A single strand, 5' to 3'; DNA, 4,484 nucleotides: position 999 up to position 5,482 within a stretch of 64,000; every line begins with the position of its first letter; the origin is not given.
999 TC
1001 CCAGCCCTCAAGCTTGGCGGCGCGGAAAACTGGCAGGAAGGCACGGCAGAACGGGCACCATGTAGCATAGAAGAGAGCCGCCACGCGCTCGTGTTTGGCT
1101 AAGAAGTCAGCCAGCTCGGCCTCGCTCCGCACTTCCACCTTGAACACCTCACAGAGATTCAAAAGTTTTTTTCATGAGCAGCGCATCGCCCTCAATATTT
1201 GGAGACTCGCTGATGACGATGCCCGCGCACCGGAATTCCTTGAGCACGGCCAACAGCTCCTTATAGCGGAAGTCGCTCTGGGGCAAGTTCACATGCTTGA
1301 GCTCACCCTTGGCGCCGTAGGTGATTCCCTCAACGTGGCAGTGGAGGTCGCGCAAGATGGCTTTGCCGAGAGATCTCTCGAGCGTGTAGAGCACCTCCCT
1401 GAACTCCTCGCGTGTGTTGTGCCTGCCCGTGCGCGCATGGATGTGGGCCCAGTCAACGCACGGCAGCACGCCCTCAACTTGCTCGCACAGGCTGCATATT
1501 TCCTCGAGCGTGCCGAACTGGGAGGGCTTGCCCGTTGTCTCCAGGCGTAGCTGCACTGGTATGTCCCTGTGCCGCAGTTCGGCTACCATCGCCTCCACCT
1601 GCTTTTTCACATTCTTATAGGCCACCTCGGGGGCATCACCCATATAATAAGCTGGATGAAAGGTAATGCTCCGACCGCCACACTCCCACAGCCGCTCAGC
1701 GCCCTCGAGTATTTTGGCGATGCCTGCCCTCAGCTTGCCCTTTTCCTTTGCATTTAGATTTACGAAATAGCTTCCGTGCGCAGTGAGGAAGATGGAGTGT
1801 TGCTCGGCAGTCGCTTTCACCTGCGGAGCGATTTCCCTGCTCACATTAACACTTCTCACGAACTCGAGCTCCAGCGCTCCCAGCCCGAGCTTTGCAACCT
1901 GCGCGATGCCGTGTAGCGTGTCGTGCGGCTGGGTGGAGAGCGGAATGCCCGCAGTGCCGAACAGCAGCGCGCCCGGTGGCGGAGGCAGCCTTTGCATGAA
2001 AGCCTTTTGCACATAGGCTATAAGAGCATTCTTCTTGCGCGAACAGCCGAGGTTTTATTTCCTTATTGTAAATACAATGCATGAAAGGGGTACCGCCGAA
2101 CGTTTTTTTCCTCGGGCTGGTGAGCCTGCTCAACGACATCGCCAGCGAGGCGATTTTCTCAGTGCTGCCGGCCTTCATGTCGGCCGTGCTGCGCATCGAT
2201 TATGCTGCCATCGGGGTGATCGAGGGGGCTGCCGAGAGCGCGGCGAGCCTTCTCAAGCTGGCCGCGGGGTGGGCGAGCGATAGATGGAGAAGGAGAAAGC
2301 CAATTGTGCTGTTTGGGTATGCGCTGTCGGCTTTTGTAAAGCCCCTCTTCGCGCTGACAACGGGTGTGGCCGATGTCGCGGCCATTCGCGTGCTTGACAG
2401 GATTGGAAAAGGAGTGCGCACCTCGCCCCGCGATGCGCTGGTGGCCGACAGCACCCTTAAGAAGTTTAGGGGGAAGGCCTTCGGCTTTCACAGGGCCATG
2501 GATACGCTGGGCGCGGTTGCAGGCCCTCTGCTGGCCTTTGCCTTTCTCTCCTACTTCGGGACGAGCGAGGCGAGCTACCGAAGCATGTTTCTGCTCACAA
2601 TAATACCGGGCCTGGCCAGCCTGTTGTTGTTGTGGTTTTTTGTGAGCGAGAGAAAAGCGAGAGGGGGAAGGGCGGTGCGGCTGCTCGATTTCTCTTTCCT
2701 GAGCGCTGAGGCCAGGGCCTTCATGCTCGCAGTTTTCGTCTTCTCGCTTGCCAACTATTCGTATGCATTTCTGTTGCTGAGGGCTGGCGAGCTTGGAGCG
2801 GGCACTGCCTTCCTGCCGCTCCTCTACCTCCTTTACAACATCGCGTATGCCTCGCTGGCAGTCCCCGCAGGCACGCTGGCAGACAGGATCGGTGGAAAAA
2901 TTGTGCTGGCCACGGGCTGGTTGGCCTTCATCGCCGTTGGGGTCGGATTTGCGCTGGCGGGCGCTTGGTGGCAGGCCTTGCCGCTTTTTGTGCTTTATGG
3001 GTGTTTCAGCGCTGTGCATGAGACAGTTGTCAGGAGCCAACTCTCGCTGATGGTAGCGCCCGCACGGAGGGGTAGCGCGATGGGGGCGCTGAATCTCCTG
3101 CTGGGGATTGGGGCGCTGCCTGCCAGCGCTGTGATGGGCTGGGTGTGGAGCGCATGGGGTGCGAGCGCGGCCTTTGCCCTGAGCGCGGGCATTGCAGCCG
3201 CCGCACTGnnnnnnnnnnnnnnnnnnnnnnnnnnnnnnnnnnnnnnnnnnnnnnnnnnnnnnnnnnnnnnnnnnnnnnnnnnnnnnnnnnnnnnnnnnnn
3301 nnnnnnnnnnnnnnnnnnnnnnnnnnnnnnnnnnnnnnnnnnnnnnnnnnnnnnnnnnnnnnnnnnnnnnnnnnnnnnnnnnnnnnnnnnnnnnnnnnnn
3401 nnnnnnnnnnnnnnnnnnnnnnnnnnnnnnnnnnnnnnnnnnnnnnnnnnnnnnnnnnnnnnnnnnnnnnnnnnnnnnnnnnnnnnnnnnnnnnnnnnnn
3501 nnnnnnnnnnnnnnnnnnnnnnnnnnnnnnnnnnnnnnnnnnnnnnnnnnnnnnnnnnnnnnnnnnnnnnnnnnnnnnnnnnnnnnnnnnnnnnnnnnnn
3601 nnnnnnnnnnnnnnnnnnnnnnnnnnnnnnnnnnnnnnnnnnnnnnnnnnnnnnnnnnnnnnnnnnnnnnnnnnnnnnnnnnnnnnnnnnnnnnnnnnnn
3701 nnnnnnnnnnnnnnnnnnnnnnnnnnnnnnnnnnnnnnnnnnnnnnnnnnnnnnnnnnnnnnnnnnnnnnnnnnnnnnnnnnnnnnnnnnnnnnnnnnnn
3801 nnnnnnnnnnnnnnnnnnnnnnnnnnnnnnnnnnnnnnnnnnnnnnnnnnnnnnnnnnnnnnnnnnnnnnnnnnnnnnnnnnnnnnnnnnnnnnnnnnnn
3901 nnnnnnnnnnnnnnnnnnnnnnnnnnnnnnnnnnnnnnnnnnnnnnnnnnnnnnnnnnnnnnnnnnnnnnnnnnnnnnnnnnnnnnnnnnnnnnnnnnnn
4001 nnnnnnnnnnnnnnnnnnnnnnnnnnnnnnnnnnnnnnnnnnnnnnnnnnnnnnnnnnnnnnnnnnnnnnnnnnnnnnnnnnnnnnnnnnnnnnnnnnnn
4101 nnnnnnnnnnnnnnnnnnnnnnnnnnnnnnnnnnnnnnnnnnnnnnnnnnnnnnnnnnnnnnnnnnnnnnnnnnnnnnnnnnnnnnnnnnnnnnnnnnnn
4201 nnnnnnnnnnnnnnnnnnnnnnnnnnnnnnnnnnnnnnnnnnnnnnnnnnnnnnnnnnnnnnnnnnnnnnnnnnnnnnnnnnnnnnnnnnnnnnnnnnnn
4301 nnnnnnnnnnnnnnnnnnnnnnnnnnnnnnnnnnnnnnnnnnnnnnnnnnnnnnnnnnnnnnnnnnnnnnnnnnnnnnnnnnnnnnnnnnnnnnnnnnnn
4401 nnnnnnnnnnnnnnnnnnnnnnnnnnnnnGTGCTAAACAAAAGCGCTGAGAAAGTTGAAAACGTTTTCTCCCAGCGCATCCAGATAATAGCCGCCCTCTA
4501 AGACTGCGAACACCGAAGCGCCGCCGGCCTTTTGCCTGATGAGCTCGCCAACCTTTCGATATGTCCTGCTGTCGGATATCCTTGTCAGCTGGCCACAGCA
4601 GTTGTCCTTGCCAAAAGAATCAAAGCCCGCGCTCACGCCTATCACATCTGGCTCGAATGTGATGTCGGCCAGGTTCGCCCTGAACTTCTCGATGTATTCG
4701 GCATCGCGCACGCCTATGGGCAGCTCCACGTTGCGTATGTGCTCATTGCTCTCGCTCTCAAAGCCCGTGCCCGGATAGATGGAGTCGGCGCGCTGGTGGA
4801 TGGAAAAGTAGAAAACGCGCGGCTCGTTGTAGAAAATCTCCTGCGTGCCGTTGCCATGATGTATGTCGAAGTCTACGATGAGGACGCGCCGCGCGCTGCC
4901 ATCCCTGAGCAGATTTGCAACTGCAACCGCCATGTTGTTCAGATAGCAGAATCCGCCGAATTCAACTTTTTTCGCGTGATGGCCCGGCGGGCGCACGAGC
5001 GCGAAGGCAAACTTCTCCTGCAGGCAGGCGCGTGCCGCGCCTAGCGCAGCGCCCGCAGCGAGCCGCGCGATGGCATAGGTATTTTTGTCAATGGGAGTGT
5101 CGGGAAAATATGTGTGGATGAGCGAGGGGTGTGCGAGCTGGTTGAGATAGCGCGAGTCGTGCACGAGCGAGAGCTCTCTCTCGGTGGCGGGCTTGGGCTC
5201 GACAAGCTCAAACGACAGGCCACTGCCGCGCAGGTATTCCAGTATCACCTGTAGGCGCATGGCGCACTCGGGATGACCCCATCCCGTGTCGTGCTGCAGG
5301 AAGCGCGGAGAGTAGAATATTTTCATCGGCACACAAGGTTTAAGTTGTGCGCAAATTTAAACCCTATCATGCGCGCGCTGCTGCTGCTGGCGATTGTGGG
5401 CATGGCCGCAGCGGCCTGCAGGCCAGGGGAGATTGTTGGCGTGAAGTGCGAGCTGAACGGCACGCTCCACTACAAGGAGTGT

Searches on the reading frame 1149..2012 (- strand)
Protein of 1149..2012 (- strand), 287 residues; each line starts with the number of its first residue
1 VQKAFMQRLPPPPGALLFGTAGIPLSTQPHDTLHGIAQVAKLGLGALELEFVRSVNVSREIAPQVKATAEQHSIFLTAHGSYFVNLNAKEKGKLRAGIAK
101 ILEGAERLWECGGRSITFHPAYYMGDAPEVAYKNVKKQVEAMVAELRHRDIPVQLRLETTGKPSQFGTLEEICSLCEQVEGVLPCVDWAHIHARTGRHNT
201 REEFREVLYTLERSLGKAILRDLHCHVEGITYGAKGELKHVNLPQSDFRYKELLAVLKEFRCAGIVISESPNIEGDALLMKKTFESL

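Call 83: search_protein_families(library=pfam, proteins=[window:1149-2012:-], max_evalue=0.001)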
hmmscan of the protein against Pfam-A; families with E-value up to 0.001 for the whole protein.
window:1149-2012:- (287 aa): 1 family
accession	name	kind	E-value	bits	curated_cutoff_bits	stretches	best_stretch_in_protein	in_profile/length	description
PF01261.30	AP_endonuc_2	-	1.1e-23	84.7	31.1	1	36-274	1-233/249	Xylose isomerase-like TIM barrel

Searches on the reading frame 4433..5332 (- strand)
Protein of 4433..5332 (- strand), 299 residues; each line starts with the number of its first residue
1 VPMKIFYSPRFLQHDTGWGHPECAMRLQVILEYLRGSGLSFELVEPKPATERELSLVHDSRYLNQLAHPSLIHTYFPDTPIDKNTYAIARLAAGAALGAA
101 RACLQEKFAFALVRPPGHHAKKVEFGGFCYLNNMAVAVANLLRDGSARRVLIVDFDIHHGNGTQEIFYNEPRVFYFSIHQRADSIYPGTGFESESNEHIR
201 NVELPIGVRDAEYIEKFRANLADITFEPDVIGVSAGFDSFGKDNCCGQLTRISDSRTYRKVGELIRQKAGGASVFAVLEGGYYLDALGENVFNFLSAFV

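Call 83: search_protein_families(library=pfam, proteins=[window:4433-5332:-], max_evalue=0.001)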
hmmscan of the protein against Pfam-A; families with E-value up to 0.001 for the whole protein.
window:4433-5332:- (299 aa): 1 family
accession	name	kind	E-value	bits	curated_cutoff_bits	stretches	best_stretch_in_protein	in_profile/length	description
PF00850.24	Hist_deacetyl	-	7.8e-73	245.8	27.9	1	20-295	1-295/298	Histone deacetylase domain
